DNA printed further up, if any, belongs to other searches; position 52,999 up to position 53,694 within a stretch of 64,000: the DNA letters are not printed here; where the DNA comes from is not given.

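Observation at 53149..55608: HEPN-MNT toxin-antitoxin-like pair translationally coupled to recJ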

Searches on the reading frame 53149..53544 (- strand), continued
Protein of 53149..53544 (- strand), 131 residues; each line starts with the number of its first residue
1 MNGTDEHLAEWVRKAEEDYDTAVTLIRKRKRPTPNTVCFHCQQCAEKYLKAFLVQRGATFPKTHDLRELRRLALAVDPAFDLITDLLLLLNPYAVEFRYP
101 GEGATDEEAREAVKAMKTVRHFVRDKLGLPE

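Call 24: find_related_loci(query=A1, collection=metagenome_contigs, flank=4000)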
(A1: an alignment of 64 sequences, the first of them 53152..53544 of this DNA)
Query A1 (131 aa) in metagenome_contigs; peptide patterns used: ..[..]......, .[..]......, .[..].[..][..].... (x = any residue, [..] = any of these).
600 stretches matched a pattern (row limit reached: there are more); 578 encode a relative of the query (tblastn E <= 1e-3); the best 80 are kept; 80 distinct loci.
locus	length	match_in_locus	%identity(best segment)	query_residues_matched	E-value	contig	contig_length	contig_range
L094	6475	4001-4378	70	4-129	4e-58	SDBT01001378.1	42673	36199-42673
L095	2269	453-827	66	4-128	8e-56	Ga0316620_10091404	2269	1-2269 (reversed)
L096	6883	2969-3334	66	8-129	8e-50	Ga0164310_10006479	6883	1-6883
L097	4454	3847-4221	59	6-130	8e-44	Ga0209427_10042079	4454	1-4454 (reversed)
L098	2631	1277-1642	57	8-129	2e-43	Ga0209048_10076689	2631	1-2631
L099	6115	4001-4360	62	11-130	3e-43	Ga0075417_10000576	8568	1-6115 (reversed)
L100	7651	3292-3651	62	11-130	3e-43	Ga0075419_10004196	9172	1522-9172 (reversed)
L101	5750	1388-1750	62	10-130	1e-42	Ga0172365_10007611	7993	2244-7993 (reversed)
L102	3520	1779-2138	60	11-130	1e-42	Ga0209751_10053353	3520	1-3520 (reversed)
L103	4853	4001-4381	58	1-130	2e-42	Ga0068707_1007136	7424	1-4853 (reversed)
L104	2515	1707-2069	51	8-128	5e-42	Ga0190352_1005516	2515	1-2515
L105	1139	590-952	50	8-128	3e-43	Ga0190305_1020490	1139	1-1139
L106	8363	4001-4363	60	10-130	8e-42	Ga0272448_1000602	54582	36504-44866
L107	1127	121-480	55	10-129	5e-43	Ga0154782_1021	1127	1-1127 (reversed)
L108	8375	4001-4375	56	5-129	1e-40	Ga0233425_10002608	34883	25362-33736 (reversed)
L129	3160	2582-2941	48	10-129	6e-34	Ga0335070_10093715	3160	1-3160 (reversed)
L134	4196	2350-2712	48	10-130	2e-33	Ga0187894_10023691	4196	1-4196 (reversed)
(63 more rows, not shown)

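Call 26: find_encoding_contigs(protein=P0016, flank=5000, max_places=2)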
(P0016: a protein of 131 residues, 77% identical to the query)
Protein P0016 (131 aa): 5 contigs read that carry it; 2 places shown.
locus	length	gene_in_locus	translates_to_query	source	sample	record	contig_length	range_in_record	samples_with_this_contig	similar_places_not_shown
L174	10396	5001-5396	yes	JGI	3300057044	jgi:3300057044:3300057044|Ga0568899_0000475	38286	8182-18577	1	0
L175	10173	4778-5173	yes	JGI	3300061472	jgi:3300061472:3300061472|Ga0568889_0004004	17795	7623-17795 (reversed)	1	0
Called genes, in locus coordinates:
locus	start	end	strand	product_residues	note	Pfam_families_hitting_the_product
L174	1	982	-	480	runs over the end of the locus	PF01663:Phosphodiest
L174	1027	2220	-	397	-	PF14306:PUA_2, PF01747:ATP-sulfurylase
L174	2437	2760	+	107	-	PF09685:MamF_MmsF (faint)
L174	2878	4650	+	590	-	PF01368:DHH, PF02272:DHHA1, PF17768:RecJ_OB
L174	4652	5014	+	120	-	PF01909:NTP_transf_2, PF18765:Polbeta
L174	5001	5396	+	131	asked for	PF05168:HEPN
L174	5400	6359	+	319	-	PF00106:adh_short (weak), PF01073:3Beta_HSD, PF01370:Epimerase, PF02719:Polysacc_synt_2, PF04321:RmlD_sub_bind, PF05368:NmrA, PF13460:NAD_binding_10, PF16363:GDP_Man_Dehyd, +3 more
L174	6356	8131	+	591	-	-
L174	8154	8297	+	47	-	-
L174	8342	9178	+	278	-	PF12838:Fer4_7 (faint), PF25160:LdpA_Fe-S-bd (faint), PF12801:Fer4_5, PF00037:Fer4 (weak)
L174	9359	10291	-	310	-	PF01569:PAP2, PF14378:PAP2_3 (weak)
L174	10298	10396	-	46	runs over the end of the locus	-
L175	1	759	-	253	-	?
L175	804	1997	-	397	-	PF14306:PUA_2, PF01747:ATP-sulfurylase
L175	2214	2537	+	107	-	PF09685:MamF_MmsF (faint)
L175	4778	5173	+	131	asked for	PF05168:HEPN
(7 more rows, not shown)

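Call 27: find_encoding_contigs(protein=P0013, flank=5000, max_places=2)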
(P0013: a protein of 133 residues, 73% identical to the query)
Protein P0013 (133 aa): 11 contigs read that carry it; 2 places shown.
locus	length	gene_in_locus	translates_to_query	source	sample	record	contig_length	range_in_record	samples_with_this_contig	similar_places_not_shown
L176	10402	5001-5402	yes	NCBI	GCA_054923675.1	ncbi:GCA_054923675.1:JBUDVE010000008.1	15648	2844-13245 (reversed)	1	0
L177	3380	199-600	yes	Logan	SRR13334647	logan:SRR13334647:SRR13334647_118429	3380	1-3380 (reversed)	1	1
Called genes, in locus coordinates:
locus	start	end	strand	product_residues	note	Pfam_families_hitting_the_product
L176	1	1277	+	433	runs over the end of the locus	PF00202:Aminotran_3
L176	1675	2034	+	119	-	PF09685:MamF_MmsF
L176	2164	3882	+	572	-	PF01368:DHH, PF02272:DHHA1, PF17768:RecJ_OB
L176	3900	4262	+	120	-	PF01909:NTP_transf_2, PF18765:Polbeta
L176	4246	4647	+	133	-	PF05168:HEPN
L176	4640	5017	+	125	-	PF01909:NTP_transf_2, PF18765:Polbeta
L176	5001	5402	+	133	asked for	PF05168:HEPN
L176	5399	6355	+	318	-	PF00106:adh_short (weak), PF01073:3Beta_HSD, PF01370:Epimerase, PF02719:Polysacc_synt_2, PF04321:RmlD_sub_bind, PF05368:NmrA (weak), PF13460:NAD_binding_10, PF16363:GDP_Man_Dehyd, +1 more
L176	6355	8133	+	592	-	-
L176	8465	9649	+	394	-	PF07690:MFS_1, PF13347:MFS_2, PF03092:BT1, PF07690:MFS_1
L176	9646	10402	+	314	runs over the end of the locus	PF04055:Radical_SAM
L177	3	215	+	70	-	?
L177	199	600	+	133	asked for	PF05168:HEPN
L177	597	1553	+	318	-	PF00106:adh_short (weak), PF01073:3Beta_HSD, PF01370:Epimerase, PF02719:Polysacc_synt_2, PF04321:RmlD_sub_bind, PF05368:NmrA (weak), PF13460:NAD_binding_10, PF16363:GDP_Man_Dehyd, +1 more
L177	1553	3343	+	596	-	-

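Call 28: find_encoding_contigs(protein=P0012, flank=5000, max_places=2)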
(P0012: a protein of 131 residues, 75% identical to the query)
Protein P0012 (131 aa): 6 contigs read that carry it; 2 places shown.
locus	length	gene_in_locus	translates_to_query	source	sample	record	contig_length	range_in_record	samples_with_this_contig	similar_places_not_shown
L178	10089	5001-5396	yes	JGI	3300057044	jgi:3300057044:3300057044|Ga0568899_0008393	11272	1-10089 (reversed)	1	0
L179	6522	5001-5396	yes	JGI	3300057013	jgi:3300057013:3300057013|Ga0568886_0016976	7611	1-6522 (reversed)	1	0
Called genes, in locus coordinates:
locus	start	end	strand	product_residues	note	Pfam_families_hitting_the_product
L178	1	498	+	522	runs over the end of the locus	PF00496:SBP_bac_5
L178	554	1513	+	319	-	PF19300:BPD_transp_1_N, PF00528:BPD_transp_1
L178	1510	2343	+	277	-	PF00528:BPD_transp_1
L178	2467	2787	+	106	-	-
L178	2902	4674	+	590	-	PF01368:DHH, PF02272:DHHA1, PF17768:RecJ_OB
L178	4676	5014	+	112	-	PF01909:NTP_transf_2, PF18765:Polbeta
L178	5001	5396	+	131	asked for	PF05168:HEPN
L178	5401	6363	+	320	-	PF01073:3Beta_HSD, PF01370:Epimerase, PF02719:Polysacc_synt_2, PF04321:RmlD_sub_bind, PF07993:NAD_binding_4, PF13460:NAD_binding_10, PF16363:GDP_Man_Dehyd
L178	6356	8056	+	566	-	-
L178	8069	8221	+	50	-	-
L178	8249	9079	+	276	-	PF12838:Fer4_7 (faint), PF12801:Fer4_5, PF00037:Fer4 (weak), PF13237:Fer4_10 (weak)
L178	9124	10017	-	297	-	PF01569:PAP2, PF14378:PAP2_3 (weak)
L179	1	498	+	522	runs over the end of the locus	PF00496:SBP_bac_5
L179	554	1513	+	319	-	PF19300:BPD_transp_1_N, PF00528:BPD_transp_1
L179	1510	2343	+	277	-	PF00528:BPD_transp_1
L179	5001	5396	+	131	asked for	PF05168:HEPN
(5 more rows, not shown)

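Call 29: find_encoding_contigs(protein=P0027, flank=5000, max_places=2)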
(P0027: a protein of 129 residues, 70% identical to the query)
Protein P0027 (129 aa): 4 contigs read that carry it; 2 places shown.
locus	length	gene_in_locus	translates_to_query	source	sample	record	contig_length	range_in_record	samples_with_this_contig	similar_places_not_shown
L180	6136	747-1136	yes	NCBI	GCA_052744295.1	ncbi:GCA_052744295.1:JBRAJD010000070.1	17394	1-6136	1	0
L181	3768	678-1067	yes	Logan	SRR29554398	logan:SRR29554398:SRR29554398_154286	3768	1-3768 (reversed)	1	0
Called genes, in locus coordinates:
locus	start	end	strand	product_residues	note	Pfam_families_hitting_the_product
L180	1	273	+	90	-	PF00515:TPR_1 (faint), PF07719:TPR_2 (faint), PF13176:TPR_7 (faint), PF13181:TPR_8 (faint), PF13374:TPR_10 (faint), PF13424:TPR_12, PF17874:TPR_MalT (weak)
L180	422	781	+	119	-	PF01909:NTP_transf_2, PF18765:Polbeta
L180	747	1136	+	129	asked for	PF05168:HEPN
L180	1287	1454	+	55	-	-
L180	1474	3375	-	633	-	-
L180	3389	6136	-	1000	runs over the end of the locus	PF02366:PMT, PF13231:PMT_2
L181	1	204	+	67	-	?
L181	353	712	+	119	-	PF01909:NTP_transf_2, PF18765:Polbeta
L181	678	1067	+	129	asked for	PF05168:HEPN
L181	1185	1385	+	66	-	-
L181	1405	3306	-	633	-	-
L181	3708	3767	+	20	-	?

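Call 30: find_encoding_contigs(protein=P0036, flank=5000, max_places=2)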
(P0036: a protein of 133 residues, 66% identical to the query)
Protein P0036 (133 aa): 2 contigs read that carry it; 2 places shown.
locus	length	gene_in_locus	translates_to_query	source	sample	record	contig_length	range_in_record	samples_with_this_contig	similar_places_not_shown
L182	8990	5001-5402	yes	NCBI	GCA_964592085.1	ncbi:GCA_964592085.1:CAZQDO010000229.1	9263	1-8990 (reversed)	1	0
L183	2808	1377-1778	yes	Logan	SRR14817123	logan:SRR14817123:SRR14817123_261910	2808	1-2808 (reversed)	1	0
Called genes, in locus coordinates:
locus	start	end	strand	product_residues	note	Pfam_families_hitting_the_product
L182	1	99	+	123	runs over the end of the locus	?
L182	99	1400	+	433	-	PF09861:Lar_N, PF21113:LarA_C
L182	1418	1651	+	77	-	-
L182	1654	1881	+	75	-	PF10049:DUF2283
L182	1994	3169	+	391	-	PF13237:Fer4_10 (faint), PF12838:Fer4_7, PF13183:Fer4_8, PF13534:Fer4_17, PF02754:CCG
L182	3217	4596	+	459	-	PF01565:FAD_binding_4, PF02913:FAD-oxidase_C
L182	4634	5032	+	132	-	PF01909:NTP_transf_2, PF18765:Polbeta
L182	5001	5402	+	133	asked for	PF05168:HEPN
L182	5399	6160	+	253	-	PF00702:Hydrolase, PF13419:HAD_2, PF13242:Hydrolase_like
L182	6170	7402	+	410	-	PF02771:Acyl-CoA_dh_N, PF02770:Acyl-CoA_dh_M, PF00441:Acyl-CoA_dh_1, PF22924:ACOX_C_alpha1 (weak), PF08028:Acyl-CoA_dh_2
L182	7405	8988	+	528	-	?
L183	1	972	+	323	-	?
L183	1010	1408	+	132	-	PF01909:NTP_transf_2, PF18765:Polbeta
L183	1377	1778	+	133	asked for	PF05168:HEPN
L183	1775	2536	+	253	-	PF00702:Hydrolase, PF13419:HAD_2, PF13242:Hydrolase_like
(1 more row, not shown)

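Call 31: find_encoding_contigs(protein=P0050, flank=5000, max_places=3)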
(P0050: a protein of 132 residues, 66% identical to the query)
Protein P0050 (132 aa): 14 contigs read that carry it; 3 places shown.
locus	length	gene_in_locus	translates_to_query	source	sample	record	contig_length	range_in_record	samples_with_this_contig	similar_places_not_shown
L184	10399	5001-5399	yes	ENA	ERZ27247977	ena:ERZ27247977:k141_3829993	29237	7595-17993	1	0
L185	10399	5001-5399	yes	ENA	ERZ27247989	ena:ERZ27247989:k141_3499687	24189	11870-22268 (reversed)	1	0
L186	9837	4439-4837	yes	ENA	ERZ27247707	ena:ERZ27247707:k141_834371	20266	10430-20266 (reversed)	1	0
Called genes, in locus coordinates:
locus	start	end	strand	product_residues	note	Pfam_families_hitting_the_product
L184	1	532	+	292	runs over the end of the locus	-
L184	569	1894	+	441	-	PF00574:CLP_protease (weak), PF25145:NfeD1b_N, PF24961:NfeD_membrane, PF01957:NfeD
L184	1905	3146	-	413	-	PF00149:Metallophos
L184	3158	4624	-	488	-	PF13529:Peptidase_C39_2, PF07719:TPR_2 (faint)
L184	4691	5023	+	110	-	PF01909:NTP_transf_2, PF18765:Polbeta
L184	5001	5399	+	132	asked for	PF05168:HEPN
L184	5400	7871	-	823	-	PF13491:FtsK_4TM, PF17854:FtsK_alpha, PF01580:FtsK_SpoIIIE, PF20703:nSTAND1 (weak), PF09397:FtsK_gamma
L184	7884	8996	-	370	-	PF02073:Peptidase_M29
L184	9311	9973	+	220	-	PF20408:Abhydrolase_11 (weak)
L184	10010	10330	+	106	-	-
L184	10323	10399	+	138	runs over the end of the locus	PF01850:PIN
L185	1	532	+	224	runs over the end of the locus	-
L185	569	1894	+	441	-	PF00574:CLP_protease (weak), PF25145:NfeD1b_N, PF24961:NfeD_membrane, PF01957:NfeD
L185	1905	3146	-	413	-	PF00149:Metallophos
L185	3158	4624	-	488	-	PF13529:Peptidase_C39_2, PF07719:TPR_2 (faint)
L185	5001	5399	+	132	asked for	PF05168:HEPN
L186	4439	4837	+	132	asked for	PF05168:HEPN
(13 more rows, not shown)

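Call 52: find_related_loci(query=A1, collection=viral_contigs, flank=4000)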
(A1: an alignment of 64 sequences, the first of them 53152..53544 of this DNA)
Query A1 (131 aa) in viral_contigs; peptide patterns used: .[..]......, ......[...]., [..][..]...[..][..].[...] (x = any residue, [..] = any of these).
65 stretches matched a pattern; 3 encode a relative of the query (tblastn E <= 1e-3); 3 distinct loci.
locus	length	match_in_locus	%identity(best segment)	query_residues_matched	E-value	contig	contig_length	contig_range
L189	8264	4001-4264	43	11-99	1e-18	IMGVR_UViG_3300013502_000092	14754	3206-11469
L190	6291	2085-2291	38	11-78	3e-7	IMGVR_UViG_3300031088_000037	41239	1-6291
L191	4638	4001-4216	34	10-83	2e-6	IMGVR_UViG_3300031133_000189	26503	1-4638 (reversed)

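Call 53: search_dna_similar(query=window:53152-53544:-, collection=plasmids, mode=protein, max_rows=10)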
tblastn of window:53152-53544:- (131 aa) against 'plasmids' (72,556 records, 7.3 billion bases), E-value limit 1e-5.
Records with a match: 271; places in all: 276; records where one place covers at least 80% of the query: 265.
Best place of each record, by identity: <60% 271.
By first word of the organism name: Bacillus 266; Clostridium 2; Bacillaceae 1; Azospirillum 1; Cetobacterium 1.
By predicted mobility (MOB-suite, as given by PLSDB): non-mobilizable 165; conjugative 105; mobilizable 1.
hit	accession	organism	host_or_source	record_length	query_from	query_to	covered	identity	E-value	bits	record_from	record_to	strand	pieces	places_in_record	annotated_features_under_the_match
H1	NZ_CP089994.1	Bacillus anthracis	cow carcass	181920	6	127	93%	40.6%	7e-19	88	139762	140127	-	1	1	HEPN domain-containing protein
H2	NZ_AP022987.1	Bacillus cereus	-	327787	6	127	93%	40.6%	1e-18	87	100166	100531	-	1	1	HEPN domain-containing protein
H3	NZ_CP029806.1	Bacillus anthracis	Cultured isolate,Animal hide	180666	6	127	93%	40.6%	1e-18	87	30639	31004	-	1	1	HEPN domain-containing protein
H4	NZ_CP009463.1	Bacillus anthracis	Wool from Pakistan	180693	6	127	93%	40.6%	1e-18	87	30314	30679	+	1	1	HEPN domain-containing protein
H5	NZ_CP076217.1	Bacillus anthracis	soil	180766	6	127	93%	40.6%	1e-18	87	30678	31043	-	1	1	HEPN domain-containing protein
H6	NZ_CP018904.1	Bacillus anthracis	Cow,bacterial culture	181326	6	127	93%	40.6%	1e-18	87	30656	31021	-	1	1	HEPN domain-containing protein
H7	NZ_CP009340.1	Bacillus anthracis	pig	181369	6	127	93%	40.6%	1e-18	87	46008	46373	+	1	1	HEPN domain-containing protein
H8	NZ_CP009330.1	Bacillus anthracis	human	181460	6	127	93%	40.6%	1e-18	87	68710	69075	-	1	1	HEPN domain-containing protein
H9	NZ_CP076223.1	Bacillus anthracis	-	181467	6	127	93%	40.6%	1e-18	87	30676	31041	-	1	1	HEPN domain-containing protein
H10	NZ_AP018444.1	Bacillus anthracis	Hippopotamus amphibius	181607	6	127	93%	40.6%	1e-18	87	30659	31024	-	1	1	HEPN domain-containing protein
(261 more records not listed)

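Call 54: search_dna_similar(query=window:53152-53544:-, collection=phages, mode=protein, max_rows=10)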
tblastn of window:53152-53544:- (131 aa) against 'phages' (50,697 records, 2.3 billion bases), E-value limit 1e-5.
No match.

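Call 55: predict_structure(alignment_id=A1)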
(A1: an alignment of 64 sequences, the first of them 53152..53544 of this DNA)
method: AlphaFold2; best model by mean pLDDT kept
length: 131 residues; sequences in the alignment: 64
mean_pLDDT: 92.6   pTM: 0.88
mean pLDDT of the five models: 92.6, 92.0, 91.8, 90.8, 89.1
residues with pLDDT >= 90: 106; 70-90: 16; 50-70: 8; < 50: 1
segments of 3 or more residues with pLDDT < 50: none
pLDDT, mean of each block of 10 residues (from residue 1): 77 98 94 93 98 95 95 98 98 78 87 99 96 68
secondary structure, 60 per line:
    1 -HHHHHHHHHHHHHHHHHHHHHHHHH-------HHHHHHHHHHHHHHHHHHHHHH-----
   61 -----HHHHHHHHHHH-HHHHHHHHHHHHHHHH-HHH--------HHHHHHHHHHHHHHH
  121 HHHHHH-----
elements in order: H2-26 H34-55 H66-76 H78-93 H106-126

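Call 57: fold_search(model_id=the predicted structure, library=pdb)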
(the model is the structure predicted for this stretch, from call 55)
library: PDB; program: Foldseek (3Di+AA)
matches with E <= 10: 457; with E <= 0.001: 1
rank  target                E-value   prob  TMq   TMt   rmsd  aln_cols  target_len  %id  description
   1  4nqf_B                6.2e-04  1.00  0.67  0.59   4.1       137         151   21  Crystal structure of HEPN domain protein (released 2014-03-26)
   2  4nqf_A                1.1e-03  1.00  0.67  0.61   4.1       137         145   21  Crystal structure of HEPN domain protein (released 2014-03-26)
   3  1wol                  1.1e-03  1.00  0.69  0.74   2.9       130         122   24  Crystal Structure of ST0689, an archaeal HEPN homologue (released 2005-11-22)
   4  1ufb_A                1.7e-03  1.00  0.71  0.73   3.1       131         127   23  Crystal structure of TT1696 from Thermus thermophilus HB8 (released 2003-11-28)
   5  3o10_C                9.1e-03  1.00  0.75  0.73   2.7       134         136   17  Crystal structure of the HEPN domain from human sacsin (released 2011-03-30)
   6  1o3u                  1.2e-02  1.00  0.54  0.58   6.1       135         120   21  Crystal structure of an hepn domain protein (tm0613) from thermotoga maritima at 1.75 A resolution (released 2003-04-22)
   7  3o10_A                1.3e-02  1.00  0.73  0.69   3.3       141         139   18  Crystal structure of the HEPN domain from human sacsin (released 2011-03-30)
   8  2hsb                  1.7e-02  1.00  0.74  0.77   2.6       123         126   15  Crystal structure of a hepn domain containing protein (af_0298) from archaeoglobus fulgidus at 1.95 A resolution (released 2006-08-15)
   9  3o10_D                4.4e-02  1.00  0.68  0.65   4.0       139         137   15  Crystal structure of the HEPN domain from human sacsin (released 2011-03-30)
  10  5w93_A                1.0e-01  0.75  0.35  0.34   8.6       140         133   16  p130Cas complex with paxillin LD1 (released 2017-09-06)
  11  2q00_B                1.1e-01  1.00  0.58  0.62   4.6       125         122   14  Crystal structure of the P95883_SULSO protein from Sulfolobus solfataricus. NESG target SsR10. (released 2007-05-29)
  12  256b_A                1.2e-01  0.85  0.38  0.44   8.0       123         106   20  IMPROVEMENT OF THE 2.5 ANGSTROMS RESOLUTION MODEL OF CYTOCHROME B562 BY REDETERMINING THE PRIMARY STRUCTURE AND USING  (released 1991-01-15)
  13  6a3k                  2.0e-01  0.96  0.51  0.52   8.1       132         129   11  Crystal structure of cytochrome c' from Shewanella benthica DB6705 (released 2019-06-12)
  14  3hni_A                2.9e-01  0.75  0.38  0.44   8.2       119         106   21  Crystal structure of the Zn-induced tetramer of the engineered cyt cb562 variant RIDC-1 (released 2010-02-09)
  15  8zo8_C3               2.9e-01  0.38  0.29  0.18  10.8       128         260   11  Respirasome open state 3 in presence of metformin (SC-MetO3) (released 2025-11-19)
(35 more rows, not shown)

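Call 70: find_encoding_contigs(protein=P0018, flank=4000, max_places=2)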
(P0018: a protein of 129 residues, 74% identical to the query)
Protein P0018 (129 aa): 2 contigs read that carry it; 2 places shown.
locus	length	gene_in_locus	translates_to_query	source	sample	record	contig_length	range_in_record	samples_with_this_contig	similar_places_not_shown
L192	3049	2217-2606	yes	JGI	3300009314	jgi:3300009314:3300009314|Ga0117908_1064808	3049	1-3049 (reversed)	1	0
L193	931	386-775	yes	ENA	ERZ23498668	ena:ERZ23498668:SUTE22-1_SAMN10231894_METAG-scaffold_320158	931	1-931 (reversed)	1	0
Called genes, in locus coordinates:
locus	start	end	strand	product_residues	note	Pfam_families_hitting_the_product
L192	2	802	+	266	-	?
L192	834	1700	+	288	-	PF03437:BtpA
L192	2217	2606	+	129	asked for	PF05168:HEPN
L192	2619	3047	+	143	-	?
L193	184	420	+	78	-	-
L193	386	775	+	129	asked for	PF05168:HEPN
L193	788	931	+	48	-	?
